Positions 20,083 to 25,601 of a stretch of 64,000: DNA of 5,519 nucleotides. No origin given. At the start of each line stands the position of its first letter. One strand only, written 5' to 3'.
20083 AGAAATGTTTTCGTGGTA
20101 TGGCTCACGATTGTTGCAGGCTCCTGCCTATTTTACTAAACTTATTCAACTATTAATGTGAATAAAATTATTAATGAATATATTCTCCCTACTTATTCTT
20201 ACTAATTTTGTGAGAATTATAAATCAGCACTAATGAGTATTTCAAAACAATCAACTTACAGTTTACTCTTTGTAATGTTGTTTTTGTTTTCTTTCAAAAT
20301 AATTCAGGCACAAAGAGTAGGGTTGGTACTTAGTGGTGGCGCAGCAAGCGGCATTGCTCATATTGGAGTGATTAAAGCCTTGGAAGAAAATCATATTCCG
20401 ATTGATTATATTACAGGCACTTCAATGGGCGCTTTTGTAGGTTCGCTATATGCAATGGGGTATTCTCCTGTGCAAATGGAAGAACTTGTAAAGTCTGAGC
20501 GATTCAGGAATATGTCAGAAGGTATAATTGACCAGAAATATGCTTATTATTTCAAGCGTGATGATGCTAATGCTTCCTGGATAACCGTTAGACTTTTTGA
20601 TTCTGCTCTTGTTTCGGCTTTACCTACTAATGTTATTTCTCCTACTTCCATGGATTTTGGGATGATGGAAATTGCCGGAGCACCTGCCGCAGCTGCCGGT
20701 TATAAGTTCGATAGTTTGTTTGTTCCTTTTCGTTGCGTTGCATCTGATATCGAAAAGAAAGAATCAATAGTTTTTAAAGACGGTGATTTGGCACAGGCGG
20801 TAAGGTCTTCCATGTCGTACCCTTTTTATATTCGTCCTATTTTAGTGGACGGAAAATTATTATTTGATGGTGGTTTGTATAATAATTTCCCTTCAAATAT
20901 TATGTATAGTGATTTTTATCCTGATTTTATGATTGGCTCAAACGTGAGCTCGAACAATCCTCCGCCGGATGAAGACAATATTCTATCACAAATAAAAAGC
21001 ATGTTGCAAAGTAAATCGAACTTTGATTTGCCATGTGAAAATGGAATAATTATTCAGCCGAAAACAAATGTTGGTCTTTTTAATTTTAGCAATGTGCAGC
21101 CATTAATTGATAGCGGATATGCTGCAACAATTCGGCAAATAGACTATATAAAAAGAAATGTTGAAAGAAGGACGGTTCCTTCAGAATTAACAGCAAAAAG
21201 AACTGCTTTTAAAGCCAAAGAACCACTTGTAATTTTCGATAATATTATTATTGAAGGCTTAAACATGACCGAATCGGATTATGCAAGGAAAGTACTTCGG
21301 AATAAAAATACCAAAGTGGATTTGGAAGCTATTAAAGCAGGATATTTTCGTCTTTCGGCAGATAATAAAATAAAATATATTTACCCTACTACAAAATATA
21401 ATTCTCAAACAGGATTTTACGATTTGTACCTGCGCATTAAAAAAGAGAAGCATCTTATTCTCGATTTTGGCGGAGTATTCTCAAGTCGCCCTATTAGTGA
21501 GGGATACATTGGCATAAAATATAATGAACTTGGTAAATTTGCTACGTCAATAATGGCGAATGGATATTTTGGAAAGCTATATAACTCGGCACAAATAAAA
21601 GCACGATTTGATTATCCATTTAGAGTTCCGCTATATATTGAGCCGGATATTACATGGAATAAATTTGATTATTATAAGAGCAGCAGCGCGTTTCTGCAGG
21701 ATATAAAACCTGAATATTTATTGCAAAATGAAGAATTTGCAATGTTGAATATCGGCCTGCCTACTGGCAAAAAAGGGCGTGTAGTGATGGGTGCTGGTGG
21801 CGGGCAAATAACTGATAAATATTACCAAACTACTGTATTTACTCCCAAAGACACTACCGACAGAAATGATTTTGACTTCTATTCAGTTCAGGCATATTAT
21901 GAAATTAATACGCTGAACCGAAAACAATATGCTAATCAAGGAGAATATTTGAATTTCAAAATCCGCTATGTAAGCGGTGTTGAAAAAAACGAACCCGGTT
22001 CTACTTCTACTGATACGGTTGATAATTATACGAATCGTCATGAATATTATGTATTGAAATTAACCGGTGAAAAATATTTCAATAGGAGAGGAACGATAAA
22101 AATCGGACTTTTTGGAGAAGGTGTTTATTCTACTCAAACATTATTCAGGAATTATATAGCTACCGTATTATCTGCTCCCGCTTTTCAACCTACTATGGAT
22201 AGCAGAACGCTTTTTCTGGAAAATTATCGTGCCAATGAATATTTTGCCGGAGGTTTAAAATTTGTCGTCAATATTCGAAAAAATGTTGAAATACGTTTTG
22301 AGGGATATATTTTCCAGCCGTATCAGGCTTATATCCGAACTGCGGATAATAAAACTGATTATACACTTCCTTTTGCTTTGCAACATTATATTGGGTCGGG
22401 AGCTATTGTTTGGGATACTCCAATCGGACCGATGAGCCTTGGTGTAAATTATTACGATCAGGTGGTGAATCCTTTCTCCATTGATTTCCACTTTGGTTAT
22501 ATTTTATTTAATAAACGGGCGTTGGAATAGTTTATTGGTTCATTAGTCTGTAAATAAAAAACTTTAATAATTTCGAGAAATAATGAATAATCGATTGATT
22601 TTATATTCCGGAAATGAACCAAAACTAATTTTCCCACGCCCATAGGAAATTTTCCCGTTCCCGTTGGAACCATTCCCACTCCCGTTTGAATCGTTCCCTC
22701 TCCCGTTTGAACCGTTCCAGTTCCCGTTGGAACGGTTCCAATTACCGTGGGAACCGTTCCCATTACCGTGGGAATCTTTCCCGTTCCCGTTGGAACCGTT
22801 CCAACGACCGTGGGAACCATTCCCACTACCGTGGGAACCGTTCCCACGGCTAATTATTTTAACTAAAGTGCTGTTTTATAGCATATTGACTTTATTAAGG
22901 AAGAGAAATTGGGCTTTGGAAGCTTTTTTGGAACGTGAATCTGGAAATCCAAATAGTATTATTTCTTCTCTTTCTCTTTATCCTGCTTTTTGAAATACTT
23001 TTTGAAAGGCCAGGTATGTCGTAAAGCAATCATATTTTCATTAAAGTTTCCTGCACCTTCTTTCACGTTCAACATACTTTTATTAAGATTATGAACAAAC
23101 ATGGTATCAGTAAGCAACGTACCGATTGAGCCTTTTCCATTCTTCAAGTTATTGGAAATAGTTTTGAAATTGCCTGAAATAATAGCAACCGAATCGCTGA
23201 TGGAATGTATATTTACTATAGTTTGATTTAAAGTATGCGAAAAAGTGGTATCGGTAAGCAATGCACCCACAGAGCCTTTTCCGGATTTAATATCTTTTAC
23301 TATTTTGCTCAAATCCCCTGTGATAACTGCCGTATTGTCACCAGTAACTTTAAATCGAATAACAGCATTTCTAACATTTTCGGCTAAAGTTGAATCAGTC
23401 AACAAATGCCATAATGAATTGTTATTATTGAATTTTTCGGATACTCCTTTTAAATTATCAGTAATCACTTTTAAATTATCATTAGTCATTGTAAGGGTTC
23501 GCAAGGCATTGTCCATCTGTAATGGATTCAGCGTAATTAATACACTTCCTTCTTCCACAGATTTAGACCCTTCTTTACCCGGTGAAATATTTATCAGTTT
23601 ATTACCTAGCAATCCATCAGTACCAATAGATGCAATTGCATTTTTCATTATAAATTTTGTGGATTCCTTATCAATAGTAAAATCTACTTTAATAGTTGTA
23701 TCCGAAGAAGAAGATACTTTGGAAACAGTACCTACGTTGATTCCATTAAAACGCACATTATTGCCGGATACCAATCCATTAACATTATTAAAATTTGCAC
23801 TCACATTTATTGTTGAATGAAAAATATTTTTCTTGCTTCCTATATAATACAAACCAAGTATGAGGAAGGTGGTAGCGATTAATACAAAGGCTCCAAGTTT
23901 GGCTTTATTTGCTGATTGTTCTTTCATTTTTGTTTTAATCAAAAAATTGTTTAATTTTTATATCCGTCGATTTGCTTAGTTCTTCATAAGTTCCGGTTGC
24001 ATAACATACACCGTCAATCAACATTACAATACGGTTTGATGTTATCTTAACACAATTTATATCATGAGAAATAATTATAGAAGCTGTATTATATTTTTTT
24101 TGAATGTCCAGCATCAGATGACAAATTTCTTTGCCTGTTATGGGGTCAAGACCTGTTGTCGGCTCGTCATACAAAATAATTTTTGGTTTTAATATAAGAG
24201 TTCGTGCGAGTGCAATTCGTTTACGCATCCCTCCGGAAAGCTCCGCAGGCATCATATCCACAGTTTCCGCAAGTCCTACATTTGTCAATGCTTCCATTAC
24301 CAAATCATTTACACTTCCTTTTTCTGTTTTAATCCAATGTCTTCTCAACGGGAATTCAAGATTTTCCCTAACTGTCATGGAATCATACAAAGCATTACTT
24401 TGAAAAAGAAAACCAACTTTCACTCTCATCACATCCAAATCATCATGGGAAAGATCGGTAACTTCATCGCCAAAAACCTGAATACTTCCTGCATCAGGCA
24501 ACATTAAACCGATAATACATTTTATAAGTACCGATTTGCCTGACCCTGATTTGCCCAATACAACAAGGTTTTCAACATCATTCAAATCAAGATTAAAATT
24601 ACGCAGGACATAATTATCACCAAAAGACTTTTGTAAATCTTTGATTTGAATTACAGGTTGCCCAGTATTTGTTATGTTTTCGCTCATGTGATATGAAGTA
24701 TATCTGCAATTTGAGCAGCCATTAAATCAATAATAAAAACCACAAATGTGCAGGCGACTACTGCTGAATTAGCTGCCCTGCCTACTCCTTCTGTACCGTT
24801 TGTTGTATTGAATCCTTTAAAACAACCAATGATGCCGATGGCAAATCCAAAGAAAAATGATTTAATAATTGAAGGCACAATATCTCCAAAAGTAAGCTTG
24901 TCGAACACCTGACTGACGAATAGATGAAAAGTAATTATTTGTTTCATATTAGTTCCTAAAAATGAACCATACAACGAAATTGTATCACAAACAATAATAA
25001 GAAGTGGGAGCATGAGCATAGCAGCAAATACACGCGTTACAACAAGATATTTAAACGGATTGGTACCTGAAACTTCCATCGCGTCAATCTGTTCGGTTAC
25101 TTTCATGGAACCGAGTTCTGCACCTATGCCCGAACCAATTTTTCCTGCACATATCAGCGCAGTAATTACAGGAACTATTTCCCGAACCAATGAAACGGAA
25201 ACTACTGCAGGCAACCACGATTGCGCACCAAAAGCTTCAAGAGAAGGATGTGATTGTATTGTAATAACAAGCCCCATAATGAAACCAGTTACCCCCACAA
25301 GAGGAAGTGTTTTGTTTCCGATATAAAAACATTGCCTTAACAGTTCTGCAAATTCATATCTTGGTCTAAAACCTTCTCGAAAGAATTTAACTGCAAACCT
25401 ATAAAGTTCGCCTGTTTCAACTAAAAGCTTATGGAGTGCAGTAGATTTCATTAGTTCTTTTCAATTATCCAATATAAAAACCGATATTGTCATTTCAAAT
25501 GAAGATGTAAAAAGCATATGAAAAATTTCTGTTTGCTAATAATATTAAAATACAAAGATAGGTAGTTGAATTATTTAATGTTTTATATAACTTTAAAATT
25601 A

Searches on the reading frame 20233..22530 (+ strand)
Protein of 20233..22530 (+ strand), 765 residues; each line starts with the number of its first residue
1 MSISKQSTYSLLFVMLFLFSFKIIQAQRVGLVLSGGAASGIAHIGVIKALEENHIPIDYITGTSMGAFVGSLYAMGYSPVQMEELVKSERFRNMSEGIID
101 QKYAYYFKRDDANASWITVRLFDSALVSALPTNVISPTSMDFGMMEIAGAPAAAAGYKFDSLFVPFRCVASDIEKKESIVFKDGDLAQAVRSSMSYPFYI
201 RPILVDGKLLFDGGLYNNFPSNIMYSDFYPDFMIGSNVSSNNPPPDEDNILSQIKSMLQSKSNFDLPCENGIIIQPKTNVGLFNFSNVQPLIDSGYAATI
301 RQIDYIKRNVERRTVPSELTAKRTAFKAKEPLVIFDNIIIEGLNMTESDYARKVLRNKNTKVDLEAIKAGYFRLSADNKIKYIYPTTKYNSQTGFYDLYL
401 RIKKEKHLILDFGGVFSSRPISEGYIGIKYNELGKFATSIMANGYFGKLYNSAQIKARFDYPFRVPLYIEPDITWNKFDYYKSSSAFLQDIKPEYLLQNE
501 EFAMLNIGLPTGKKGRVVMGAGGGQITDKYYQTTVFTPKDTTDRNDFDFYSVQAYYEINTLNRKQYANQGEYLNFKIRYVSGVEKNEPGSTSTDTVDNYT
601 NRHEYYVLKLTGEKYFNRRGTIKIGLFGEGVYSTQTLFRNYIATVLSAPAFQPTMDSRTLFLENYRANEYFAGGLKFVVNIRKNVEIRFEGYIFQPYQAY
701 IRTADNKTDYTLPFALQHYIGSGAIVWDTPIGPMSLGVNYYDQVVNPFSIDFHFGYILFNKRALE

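Call 56: search_protein_families(library=pfam, proteins=[window:20233-22530:+], max_evalue=0.001)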
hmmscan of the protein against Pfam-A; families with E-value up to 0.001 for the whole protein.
window:20233-22530:+ (765 aa): 1 family
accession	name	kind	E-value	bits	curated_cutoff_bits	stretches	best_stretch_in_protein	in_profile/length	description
PF01734.28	Patatin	-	5.7e-29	102.1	27.7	1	31-220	1-186/191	Patatin-like phospholipase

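Call 74: find_homologous_proteins(query=window:20233-22530:+, max_evalue=1e-100)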
Query window:20233-22530:+ (765 aa): 7864 proteins with E <= 1e-100 among 8000 candidates; the best 120 are listed.
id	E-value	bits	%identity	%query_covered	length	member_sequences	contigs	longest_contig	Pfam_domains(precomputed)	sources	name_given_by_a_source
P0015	0.0e+0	1735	100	100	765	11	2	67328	PF01734.28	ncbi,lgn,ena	-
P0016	0.0e+0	1486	83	100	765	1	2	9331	PF01734.28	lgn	-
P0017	0.0e+0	1471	81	100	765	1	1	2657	PF01734.28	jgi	jgi:NTE family protein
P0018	0.0e+0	1448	81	100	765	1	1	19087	PF01734.28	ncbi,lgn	-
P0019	0.0e+0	1435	79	100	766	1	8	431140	PF01734.28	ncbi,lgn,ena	-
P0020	0.0e+0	1433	79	100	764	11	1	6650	PF01734.28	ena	-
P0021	0.0e+0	1402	79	100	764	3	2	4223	PF01734.28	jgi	-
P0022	0.0e+0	1310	73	100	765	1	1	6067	PF01734.28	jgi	jgi:NTE family protein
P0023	0.0e+0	1295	73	100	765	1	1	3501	PF01734.28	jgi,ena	-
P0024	0.0e+0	1293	72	97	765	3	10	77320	PF01734.28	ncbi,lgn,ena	-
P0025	0.0e+0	1284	73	97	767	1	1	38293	PF01734.28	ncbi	-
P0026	0.0e+0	1275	71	100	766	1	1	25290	PF01734.28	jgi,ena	jgi:NTE family protein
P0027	0.0e+0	1264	70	100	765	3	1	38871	PF01734.28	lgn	-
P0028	0.0e+0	1256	70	100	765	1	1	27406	PF01734.28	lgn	-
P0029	0.0e+0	1256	70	100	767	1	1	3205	PF01734.28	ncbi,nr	ncbi:MAG: patatin-like phospholipase family protein [Bacteroidetes bacterium]|nr:patatin-like phosph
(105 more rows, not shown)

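Call 75: find_encoding_contigs(protein=P0019, flank=10000, max_places=3)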
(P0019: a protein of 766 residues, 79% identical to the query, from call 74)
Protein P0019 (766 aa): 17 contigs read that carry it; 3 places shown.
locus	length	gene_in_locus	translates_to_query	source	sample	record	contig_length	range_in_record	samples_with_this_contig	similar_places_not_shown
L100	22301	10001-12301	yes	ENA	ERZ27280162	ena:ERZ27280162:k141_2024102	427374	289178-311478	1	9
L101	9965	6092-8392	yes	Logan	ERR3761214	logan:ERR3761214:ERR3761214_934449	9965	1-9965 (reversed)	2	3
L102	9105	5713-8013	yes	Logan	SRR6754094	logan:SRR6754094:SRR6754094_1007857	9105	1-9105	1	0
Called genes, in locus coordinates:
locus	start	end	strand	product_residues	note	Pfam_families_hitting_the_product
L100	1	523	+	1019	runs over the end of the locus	PF11999:Ice_binding, PF13927:Ig_3 (faint), PF19408:PKD_6, PF18962:Por_Secre_tail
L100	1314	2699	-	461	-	-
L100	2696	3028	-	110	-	-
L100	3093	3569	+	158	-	-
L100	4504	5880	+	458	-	PF00291:PALP, PF00571:CBS (weak)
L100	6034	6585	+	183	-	-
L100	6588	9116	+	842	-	PF00176:SNF2-rel_dom, PF00271:Helicase_C, PF04471:Mrr_cat, PF22722:NA-iREase1 (weak)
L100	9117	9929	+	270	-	PF01497:Peripla_BP_2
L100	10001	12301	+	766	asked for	PF01734:Patatin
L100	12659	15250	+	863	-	PF03030:H_PPase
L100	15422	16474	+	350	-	PF13354:Beta-lactamase2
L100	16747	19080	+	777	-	PF21544:PorZ_N_b_propeller, PF07494:Reg_prop (faint), PF08450:SGL (faint)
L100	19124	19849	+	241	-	PF11967:RecO_N, PF02565:RecO_C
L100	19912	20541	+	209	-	PF00127:Copper-bind, PF18962:Por_Secre_tail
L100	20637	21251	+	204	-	PF18962:Por_Secre_tail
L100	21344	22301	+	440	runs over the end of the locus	-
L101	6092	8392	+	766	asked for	PF01734:Patatin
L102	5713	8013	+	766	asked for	PF01734:Patatin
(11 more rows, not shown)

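Call 76: find_encoding_contigs(protein=P0018, flank=10000, max_places=2)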
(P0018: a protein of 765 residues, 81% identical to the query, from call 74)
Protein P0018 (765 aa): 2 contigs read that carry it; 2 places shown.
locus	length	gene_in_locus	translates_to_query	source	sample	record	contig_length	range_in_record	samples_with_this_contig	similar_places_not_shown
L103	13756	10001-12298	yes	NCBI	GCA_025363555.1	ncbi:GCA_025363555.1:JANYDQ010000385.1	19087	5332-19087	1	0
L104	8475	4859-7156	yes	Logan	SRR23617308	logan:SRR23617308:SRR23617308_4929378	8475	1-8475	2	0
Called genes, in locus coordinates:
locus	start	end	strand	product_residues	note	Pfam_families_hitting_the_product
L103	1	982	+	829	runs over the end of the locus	PF13620:CarboxypepD_reg, PF13715:CarbopepD_reg_2, PF07715:Plug, PF00593:TonB_dep_Rec_b-barrel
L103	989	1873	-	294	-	-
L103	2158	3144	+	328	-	PF02151:UVR (weak)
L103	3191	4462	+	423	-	PF00691:OmpA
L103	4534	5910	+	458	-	PF00291:PALP, PF00571:CBS (faint)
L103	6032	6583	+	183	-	-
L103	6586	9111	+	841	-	PF00176:SNF2-rel_dom, PF00271:Helicase_C, PF04471:Mrr_cat, PF22722:NA-iREase1 (weak)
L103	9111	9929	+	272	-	PF01497:Peripla_BP_2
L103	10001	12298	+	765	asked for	PF01734:Patatin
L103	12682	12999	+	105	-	PF01740:STAS (weak)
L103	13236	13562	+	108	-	PF01740:STAS (weak)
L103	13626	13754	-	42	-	?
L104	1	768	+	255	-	?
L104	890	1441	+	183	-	-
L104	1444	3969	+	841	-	PF00176:SNF2-rel_dom, PF00271:Helicase_C, PF04471:Mrr_cat, PF22722:NA-iREase1 (weak)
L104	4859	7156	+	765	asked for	PF01734:Patatin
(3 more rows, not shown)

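Call 77: find_encoding_contigs(protein=P0016, flank=10000, max_places=2)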
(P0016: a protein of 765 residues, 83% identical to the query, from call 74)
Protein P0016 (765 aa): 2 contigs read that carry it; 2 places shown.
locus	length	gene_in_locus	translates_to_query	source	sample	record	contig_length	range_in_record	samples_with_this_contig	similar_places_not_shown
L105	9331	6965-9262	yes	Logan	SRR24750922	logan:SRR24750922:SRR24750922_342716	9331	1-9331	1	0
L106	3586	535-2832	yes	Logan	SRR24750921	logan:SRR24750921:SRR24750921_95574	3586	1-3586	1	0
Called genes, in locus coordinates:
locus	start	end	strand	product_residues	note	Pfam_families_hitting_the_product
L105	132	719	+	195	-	PF00027:cNMP_binding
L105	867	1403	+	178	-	PF04264:YceI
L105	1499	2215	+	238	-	PF02678:Pirin, PF17954:Pirin_C_2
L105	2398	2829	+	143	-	PF04940:BLUF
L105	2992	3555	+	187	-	-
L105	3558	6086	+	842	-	PF00176:SNF2-rel_dom, PF00271:Helicase_C, PF04471:Mrr_cat, PF22722:NA-iREase1 (weak)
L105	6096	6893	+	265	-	PF01497:Peripla_BP_2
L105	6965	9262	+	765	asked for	PF01734:Patatin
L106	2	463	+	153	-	?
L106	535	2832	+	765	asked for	PF01734:Patatin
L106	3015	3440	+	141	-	-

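Call 104: search_protein_families(library=ncbifam, proteins=[L100:1314-2699:-, L100:2696-3028:-], max_evalue=0.01)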
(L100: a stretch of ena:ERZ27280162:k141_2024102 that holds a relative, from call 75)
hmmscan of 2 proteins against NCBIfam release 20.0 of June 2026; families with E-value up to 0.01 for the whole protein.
L100:1314-2699:- (461 aa): 0 families

L100:2696-3028:- (110 aa): 0 families

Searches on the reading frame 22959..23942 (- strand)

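Call 56: search_protein_families(library=pfam, proteins=[window:22959-23942:-], max_evalue=0.001)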
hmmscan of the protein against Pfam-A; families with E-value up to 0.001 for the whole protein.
window:22959-23942:- (327 aa): 1 family
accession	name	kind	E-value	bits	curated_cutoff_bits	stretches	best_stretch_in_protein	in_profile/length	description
PF02470.25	MlaD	-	2.3e-18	66.6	25.1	1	45-122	3-81/81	MlaD protein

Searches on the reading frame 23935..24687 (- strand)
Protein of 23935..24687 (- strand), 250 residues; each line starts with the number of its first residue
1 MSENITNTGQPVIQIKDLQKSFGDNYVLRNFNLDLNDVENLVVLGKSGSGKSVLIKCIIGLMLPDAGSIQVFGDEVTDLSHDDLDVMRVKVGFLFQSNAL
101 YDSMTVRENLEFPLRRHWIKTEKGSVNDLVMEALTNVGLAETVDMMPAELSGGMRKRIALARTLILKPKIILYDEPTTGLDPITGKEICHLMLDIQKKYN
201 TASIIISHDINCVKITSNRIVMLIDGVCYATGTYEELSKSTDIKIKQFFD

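Call 56: search_protein_families(library=pfam, proteins=[window:23935-24687:-], max_evalue=0.001)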
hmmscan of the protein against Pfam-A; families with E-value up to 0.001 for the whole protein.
window:23935-24687:- (250 aa): 5 families
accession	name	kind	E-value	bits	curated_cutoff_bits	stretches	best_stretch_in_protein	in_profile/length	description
PF00005.33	ABC_tran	-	5.2e-32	111.7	25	1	28-178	1-137/137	ABC transporter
PF02463.25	SMC_N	-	0.00026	21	40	1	41-216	27-205/220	RecF/RecN/SMC N terminal domain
PF13555.12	AAA_29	-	0.0003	20.9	27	1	33-66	19-50/61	P-loop containing region of AAA domain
PF13304.12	AAA_21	-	0.00036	21.1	27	0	42-58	3-19/304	AAA domain, putative AbiEii toxin, Type IV TA system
PF01580.24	FtsK_SpoIIIE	-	0.00068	19.6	24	0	26-59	26-60/221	FtsK/SpoIIIE family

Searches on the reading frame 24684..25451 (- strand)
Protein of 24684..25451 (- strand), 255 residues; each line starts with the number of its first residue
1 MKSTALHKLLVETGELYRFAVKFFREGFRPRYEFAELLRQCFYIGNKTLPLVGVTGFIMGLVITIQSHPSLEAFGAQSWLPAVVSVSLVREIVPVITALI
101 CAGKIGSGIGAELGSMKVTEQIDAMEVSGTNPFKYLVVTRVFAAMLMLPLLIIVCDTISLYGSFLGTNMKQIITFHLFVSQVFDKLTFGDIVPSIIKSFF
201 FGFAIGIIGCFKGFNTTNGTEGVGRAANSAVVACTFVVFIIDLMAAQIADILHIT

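Call 85: search_protein_families(library=pfam, proteins=[window:24684-25451:-], max_evalue=0.0001)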
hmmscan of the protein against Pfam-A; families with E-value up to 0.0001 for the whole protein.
window:24684-25451:- (255 aa): 1 family
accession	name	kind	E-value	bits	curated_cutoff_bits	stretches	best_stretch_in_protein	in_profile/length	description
PF02405.21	MlaE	-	2.7e-72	243.2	22.5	1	38-247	2-211/212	Permease MlaE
